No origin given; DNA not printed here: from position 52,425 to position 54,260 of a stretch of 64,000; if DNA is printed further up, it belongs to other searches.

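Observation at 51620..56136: Signal-less [NiFe]-hydrogenase translationally coupled to MetV-MetF, a candidate H2-linked methylene-THF reductase module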

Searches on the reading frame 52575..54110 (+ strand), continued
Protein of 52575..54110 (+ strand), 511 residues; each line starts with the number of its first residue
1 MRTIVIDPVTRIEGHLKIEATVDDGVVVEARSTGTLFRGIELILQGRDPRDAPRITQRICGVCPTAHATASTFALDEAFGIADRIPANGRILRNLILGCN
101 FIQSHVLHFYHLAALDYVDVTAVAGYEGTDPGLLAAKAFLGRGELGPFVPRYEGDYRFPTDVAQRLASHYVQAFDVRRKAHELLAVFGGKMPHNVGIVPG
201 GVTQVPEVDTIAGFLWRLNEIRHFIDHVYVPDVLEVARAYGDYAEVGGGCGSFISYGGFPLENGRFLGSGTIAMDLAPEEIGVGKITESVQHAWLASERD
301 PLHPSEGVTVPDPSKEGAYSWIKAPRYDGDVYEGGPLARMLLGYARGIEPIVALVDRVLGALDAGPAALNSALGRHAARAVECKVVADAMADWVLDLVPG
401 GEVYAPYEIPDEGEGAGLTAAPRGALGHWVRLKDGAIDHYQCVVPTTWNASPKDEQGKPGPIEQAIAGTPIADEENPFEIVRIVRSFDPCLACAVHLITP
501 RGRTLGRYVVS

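Call 42: search_protein_families(library=pfam, proteins=[L009:7673-9556:+, L027:4124-4627:+, L009:23-4015:+, L036:11288-11947:+, L050:6193-7089:+, L046:3416-5329:+, L047:2680-4443:+, L021:1351-2715:+, L022:110-1354:+, L042:11251-13965:-], max_evalue=0.00001)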
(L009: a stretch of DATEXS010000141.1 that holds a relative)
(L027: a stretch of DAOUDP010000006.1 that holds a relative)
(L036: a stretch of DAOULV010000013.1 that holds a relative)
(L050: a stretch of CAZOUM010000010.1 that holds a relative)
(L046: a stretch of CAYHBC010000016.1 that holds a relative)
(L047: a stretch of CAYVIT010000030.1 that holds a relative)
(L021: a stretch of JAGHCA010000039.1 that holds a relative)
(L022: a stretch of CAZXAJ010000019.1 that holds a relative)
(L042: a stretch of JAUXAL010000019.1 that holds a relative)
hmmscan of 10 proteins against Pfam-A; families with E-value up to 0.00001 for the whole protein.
L009:7673-9556:+ (627 aa): 3 families
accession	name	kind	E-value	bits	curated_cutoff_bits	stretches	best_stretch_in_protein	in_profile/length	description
PF02518.31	HATPase_c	-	8.3e-28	97.5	26.4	1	507-616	3-109/111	Histidine kinase-, DNA gyrase B-, and HSP90-like ATPase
PF00512.31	HisKA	-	4.6e-15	55.9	26.9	1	392-459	2-66/66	His Kinase A (phospho-acceptor) domain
PF00027.35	cNMP_binding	-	2.6e-11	43.8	27.5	1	34-123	5-89/89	Cyclic nucleotide-binding domain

L027:4124-4627:+ (167 aa): 1 family
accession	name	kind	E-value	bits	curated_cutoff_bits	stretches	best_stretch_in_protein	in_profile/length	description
PF00027.35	cNMP_binding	-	2.9e-08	34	27.5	1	34-129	2-89/89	Cyclic nucleotide-binding domain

L009:23-4015:+ (1330 aa): 16 families
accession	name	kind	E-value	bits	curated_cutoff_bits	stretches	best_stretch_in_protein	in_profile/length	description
PF07992.20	Pyr_redox_2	-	7.7e-47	160.5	26.1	2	95-390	2-291/291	Pyridine nucleotide-disulphide oxidoreductase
PF14691.11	Fer4_20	-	1.9e-22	79.6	25.8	1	2-78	30-109/113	Dihydroprymidine dehydrogenase domain II, 4Fe-4S cluster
PF00070.33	Pyr_redox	-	2.5e-17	63.6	22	1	223-297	1-78/82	Pyridine nucleotide-disulphide oxidoreductase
PF13738.12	Pyr_redox_3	-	6.8e-17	62.1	30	1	221-374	164-305/305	Pyridine nucleotide-disulphide oxidoreductase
PF13450.12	NAD_binding_8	-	3.4e-14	53.3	21.9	1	912-949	1-38/68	NAD(P)-binding Rossmann-like domain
PF01266.30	DAO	-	7.7e-13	49.1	27.9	0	911-943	3-35/353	FAD dependent oxidoreductase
PF01262.27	AlaDh_PNT_C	-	5.8e-12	45.9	23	0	223-256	30-62/214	Alanine dehydrogenase/PNT, C-terminal domain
PF12831.13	FAD_oxidored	-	2.8e-10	40.5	27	1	911-955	3-48/416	FAD dependent oxidoreductase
PF00890.30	FAD_binding_2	-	2e-09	37.6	20.4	0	910-946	2-38/414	FAD binding domain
PF01946.23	Thi4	-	4.2e-07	29.9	26.2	0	95-155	19-78/235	Thi4 family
PF12838.12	Fer4_7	-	5.5e-07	30.4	27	1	1251-1304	1-52/52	4Fe-4S dicluster domain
PF01134.28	GIDA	-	6e-07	29.3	22.1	0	911-940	3-29/391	Glucose inhibited division protein A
PF13187.11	Fer4_9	-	9.6e-07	29.2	27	1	1251-1305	1-52/52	4Fe-4S dicluster domain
PF03486.20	HI0933_like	-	1.3e-06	28.4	50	0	910-944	3-37/244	HI0933-like protein Rossmann domain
PF13241.12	NAD_binding_7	-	4e-06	27.8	22.1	0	221-264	7-53/104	Putative NAD(P)-binding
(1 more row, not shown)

L036:11288-11947:+ (219 aa): 1 family
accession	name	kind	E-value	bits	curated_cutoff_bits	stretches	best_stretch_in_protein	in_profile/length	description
PF12654.12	DUF3786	-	1.8e-49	168.1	27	1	39-210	6-174/176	Domain of unknown function (DUF3786)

L050:6193-7089:+ (298 aa): 2 families
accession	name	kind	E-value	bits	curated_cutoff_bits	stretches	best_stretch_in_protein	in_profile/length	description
PF02882.25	THF_DHG_CYH_C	-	1.1e-69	233.3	27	1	123-291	1-159/160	Tetrahydrofolate dehydrogenase/cyclohydrolase, NAD(P)-binding domain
PF00763.28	THF_DHG_CYH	-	8.8e-45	152.1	32.8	1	6-120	1-115/115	Tetrahydrofolate dehydrogenase/cyclohydrolase, catalytic domain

L046:3416-5329:+ (637 aa): 8 families
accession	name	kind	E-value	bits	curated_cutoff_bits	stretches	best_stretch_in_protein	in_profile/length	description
PF01512.22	Complex1_51K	-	8.7e-45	152.7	31.2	1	177-348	1-149/150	Nuo51 FMN-binding domain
PF10589.14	NADH_4Fe-4S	-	1.1e-32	112.2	23.5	1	459-543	1-85/85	NADH-ubiquinone oxidoreductase-F iron-sulfur binding region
PF10531.15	SLBB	-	1.5e-07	31.6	27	1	371-418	1-51/55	SLBB domain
PF12837.12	Fer4_6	-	4.8e-07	29.9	25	0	592-613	3-22/24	4Fe-4S binding domain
PF13237.11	Fer4_10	-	2.4e-06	27.8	25.5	1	561-609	3-53/53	4Fe-4S dicluster domain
PF13187.11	Fer4_9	-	5.2e-06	26.8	27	1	567-609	2-48/52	4Fe-4S dicluster domain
PF12838.12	Fer4_7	-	6.4e-06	27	27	1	567-610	2-50/52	4Fe-4S dicluster domain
PF14697.11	Fer4_21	-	6.6e-06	26.6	35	1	570-609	10-52/59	4Fe-4S dicluster domain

L047:2680-4443:+ (587 aa): 1 family
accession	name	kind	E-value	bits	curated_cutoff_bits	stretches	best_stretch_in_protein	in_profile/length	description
PF01268.25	FTHFS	-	2e-226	753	27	1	9-587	2-556/556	Formate--tetrahydrofolate ligase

L021:1351-2715:+ (454 aa): 2 families
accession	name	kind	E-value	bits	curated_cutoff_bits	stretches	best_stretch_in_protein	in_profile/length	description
PF03599.22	CdhD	-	8.4e-83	278.7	24.8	1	65-444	2-386/387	CO dehydrogenase/acetyl-CoA synthase delta subunit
PF04060.18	FeS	-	2.8e-10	40.2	23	1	18-45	6-33/33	Putative Fe-S cluster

L022:110-1354:+ (414 aa): 2 families
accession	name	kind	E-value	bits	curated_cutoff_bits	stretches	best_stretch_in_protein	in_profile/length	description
PF19436.4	ACS_CODH_B_C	-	1.1e-78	264.6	25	1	176-406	1-239/245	ACS/CODH beta subunit C-terminal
PF03598.20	CdhC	-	8.6e-53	178.8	24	1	7-165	3-155/155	CO dehydrogenase/acetyl-CoA synthase complex beta subunit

L042:11251-13965:- (904 aa): 8 families
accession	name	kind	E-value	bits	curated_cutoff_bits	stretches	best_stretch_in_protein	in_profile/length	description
PF00384.28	Molybdopterin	-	4.9e-90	302.5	24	1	282-705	1-352/353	Molybdopterin oxidoreductase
PF01568.27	Molydop_binding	-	9.2e-35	119.5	26.8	1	788-894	1-110/110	Molydopterin dinucleotide binding domain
PF13510.11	Fer2_4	-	4.1e-20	72.1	22.8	1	3-78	3-81/82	2Fe-2S iron-sulfur cluster binding domain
PF10588.14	NADH-G_4Fe-4S_3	-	1.8e-14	53.4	27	1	85-121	1-37/40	NADH-ubiquinone oxidoreductase-G iron-sulfur binding region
PF04879.21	Molybdop_Fe4S4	-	1.1e-12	48.2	22.7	1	225-278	3-54/55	Molybdopterin oxidoreductase Fe4S4 domain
PF22117.2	Fer4_Nqo3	-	7.9e-08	32.8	27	1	147-209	7-66/67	NADH-quinone oxidoreductase subunit 3, ferredoxin-like domain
PF00037.32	Fer4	-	7.9e-08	32.3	21.1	0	190-210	4-24/24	4Fe-4S binding domain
PF12838.12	Fer4_7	-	1.5e-07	32.2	27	1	150-208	1-52/52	4Fe-4S dicluster domain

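Call 51: search_protein_families(library=pfam, proteins=[L014:8073-9239:+, L016:10729-11910:+, L027:11642-12784:+, L009:4447-5031:+, L008:9964-11883:+], max_evalue=0.05)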
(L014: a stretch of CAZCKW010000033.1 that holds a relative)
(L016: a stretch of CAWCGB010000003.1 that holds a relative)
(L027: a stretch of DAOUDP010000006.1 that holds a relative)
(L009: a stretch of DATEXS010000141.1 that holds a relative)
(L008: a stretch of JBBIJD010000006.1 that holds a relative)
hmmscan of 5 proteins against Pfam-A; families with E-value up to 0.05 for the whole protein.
L014:8073-9239:+ (388 aa): 4 families
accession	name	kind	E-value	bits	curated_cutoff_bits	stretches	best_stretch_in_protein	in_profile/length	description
PF02518.31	HATPase_c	-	1.8e-27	96.4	26.4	1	262-370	3-109/111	Histidine kinase-, DNA gyrase B-, and HSP90-like ATPase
PF00512.31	HisKA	-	2.1e-09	37.7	26.9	1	152-215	5-65/66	His Kinase A (phospho-acceptor) domain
PF00027.35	cNMP_binding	-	2.3e-09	37.6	27.5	1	32-122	2-88/89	Cyclic nucleotide-binding domain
PF14501.12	HATPase_c_5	-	0.022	15.1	22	0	265-349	6-86/102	GHKL domain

L016:10729-11910:+ (393 aa): 4 families
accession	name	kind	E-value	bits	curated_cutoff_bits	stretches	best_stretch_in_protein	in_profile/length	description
PF02518.31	HATPase_c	-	5.2e-31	107.8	26.4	1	263-373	3-109/111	Histidine kinase-, DNA gyrase B-, and HSP90-like ATPase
PF00027.35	cNMP_binding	-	7.2e-13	48.8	27.5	1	36-122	4-87/89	Cyclic nucleotide-binding domain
PF00512.31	HisKA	-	5.1e-11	42.9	26.9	1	151-216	3-65/66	His Kinase A (phospho-acceptor) domain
PF13581.12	HATPase_c_2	-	0.001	19.5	27.4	1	259-339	24-105/127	Histidine kinase-like ATPase domain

L027:11642-12784:+ (380 aa): 4 families
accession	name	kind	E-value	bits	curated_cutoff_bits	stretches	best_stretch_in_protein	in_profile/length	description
PF02518.31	HATPase_c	-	7e-32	110.6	26.4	1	264-376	2-110/111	Histidine kinase-, DNA gyrase B-, and HSP90-like ATPase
PF00027.35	cNMP_binding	-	1.5e-14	54.2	27.5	1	39-126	5-89/89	Cyclic nucleotide-binding domain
PF00512.31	HisKA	-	4.2e-12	46.4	26.9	1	152-217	2-64/66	His Kinase A (phospho-acceptor) domain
PF13581.12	HATPase_c_2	-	0.0038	17.7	27.4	1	272-348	40-110/127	Histidine kinase-like ATPase domain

L009:4447-5031:+ (195 aa): 3 families
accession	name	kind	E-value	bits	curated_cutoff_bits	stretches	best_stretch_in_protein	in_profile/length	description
PF12225.13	DUF5981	-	5.3e-36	122.6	23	1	112-195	2-85/95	Methylene-tetrahydrofolate reductase C terminal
PF25160.1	LdpA_Fe-S-bd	-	0.0025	18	27.6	0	111-151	13-42/49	LdpA Fe-S cluster-binding domain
PF00037.32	Fer4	-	0.019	15.2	21.1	0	26-37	10-21/24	4Fe-4S binding domain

L008:9964-11883:+ (639 aa): 6 families
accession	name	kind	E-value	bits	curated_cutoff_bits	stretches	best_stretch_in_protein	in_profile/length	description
PF02518.31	HATPase_c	-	4.8e-34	117.6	26.4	1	524-632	3-109/111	Histidine kinase-, DNA gyrase B-, and HSP90-like ATPase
PF00512.31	HisKA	-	2.8e-13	50.2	26.9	1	407-474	2-66/66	His Kinase A (phospho-acceptor) domain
PF00027.35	cNMP_binding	-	1.5e-12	47.7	27.5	1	49-138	5-89/89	Cyclic nucleotide-binding domain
PF13581.12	HATPase_c_2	-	2.5e-06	28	27.4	1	517-605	30-110/127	Histidine kinase-like ATPase domain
PF25323.1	6TM_PilS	-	0.007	16.5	27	1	182-353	5-170/189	PilS-like transmembrane domain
PF09995.15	MPAB_Lcp_cat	-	0.01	16.4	23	1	412-535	88-202/231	ER-bound oxygenase mpaB/B'/Rubber oxygenase, catalytic domain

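Call 56: find_homologous_proteins(query=L056:8001-9548:+, max_evalue=1e-100)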
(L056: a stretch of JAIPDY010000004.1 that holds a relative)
Query L056:8001-9548:+ (516 aa): 5987 proteins with E <= 1e-100 among 8000 candidates; the best 120 are listed.
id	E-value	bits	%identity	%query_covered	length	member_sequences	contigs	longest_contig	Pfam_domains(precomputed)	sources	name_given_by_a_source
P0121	0.0e+0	1194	99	100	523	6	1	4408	PF00374.25,PF27537.1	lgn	-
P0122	6.2e-256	868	70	100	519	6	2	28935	PF00374.25,PF27537.1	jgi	-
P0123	1.0e-253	861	70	100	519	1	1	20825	PF00374.25,PF27537.1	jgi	jgi:hydrogenase large subunit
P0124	1.8e-253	860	70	100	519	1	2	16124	PF00374.25,PF27537.1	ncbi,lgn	-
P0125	8.0e-248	841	68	100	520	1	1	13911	PF00374.25,PF27537.1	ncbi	-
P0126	2.1e-247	840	68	100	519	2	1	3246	PF00374.25,PF27537.1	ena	-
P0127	5.3e-247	839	68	100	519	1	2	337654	PF00374.25,PF27537.1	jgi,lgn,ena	-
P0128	1.2e-245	834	68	100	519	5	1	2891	PF00374.25,PF27537.1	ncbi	-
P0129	7.6e-244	828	68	100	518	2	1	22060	PF00374.25,PF27537.1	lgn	-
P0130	1.5e-241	821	67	100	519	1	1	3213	PF00374.25,PF27537.1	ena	-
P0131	1.9e-241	820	67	100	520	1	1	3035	PF00374.25,PF27537.1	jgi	jgi:hydrogenase large subunit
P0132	9.4e-239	811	67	100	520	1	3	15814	PF00374.25,PF27537.1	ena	-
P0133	5.0e-238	809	66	100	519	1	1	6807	PF00374.25,PF27537.1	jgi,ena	-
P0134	5.2e-237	806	66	100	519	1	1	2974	PF00374.25,PF27537.1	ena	-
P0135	3.3e-225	767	64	100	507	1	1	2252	PF00374.25,PF27537.1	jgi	jgi:hydrogenase large subunit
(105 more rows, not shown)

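Call 61: list_cluster_members(proteins=[window:52575-54107:+, window:54578-55270:+, window:55270-56133:+, window:51712-52569:+])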
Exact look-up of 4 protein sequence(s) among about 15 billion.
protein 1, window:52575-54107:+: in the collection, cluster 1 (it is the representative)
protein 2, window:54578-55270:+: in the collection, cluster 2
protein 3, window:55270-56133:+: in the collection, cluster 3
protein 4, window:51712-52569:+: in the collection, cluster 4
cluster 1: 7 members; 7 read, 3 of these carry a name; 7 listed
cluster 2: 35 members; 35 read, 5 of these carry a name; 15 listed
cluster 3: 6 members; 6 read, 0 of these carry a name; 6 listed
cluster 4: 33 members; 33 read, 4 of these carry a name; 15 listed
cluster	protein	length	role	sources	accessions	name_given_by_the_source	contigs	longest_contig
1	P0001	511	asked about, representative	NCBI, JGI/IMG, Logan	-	-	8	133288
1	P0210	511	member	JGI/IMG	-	hydrogenase large subunit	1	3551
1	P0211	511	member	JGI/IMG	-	hydrogenase large subunit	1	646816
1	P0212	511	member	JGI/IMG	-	hydrogenase large subunit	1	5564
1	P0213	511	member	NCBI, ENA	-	-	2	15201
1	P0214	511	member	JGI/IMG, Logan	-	-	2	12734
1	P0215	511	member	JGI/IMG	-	-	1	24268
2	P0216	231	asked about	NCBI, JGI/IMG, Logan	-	-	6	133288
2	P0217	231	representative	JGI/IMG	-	hypothetical protein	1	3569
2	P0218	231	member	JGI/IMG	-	hypothetical protein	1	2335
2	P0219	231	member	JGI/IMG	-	hypothetical protein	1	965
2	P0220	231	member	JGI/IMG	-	hypothetical protein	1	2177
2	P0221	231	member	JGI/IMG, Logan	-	hypothetical protein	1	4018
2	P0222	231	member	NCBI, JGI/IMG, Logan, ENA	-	-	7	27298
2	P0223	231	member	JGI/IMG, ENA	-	-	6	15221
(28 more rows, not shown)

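Call 67: find_encoding_contigs(protein=P0063, flank=10000, max_places=2)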
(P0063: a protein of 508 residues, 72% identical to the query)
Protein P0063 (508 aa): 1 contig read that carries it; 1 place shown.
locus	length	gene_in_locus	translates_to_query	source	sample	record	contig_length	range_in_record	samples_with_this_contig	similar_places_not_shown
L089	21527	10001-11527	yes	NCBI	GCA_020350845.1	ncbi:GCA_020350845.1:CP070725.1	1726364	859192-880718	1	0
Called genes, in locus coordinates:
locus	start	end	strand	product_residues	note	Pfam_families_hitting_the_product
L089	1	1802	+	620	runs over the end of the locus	PF01512:Complex1_51K, PF10531:SLBB (weak), PF10589:NADH_4Fe-4S, PF14697:Fer4_21, PF12838:Fer4_7 (weak), PF13187:Fer4_9 (weak), PF00037:Fer4 (weak), PF12837:Fer4_6 (weak), +1 more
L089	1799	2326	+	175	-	PF25160:LdpA_Fe-S-bd (faint), PF10589:NADH_4Fe-4S, PF12797:Fer4_2 (weak), PF00037:Fer4, PF12837:Fer4_6 (weak), PF13237:Fer4_10, PF14697:Fer4_21 (weak), PF00037:Fer4 (weak), +2 more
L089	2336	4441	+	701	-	PF13510:Fer2_4, PF10588:NADH-G_4Fe-4S_3, PF12838:Fer4_7 (weak), PF14697:Fer4_21 (weak), PF22117:Fer4_Nqo3 (weak), PF04879:Molybdop_Fe4S4, PF00384:Molybdopterin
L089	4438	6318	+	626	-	PF03063:Prismane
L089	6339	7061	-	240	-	-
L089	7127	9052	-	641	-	PF01268:FTHFS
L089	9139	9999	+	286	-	PF01058:Oxidored_q6, PF14720:NiFe_hyd_SSU_C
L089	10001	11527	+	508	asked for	PF27537:HoxH (weak), PF00374:NiFeSe_Hases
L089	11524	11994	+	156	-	PF01750:HycI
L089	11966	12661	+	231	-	PF12225:DUF5981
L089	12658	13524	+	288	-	PF02219:MTHFR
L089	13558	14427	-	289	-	PF00763:THF_DHG_CYH, PF02882:THF_DHG_CYH_C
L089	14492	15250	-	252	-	PF00005:ABC_tran, PF02463:SMC_N (faint), PF13304:AAA_21 (weak)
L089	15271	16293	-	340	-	PF01032:FecCD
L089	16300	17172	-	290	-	PF01497:Peripla_BP_2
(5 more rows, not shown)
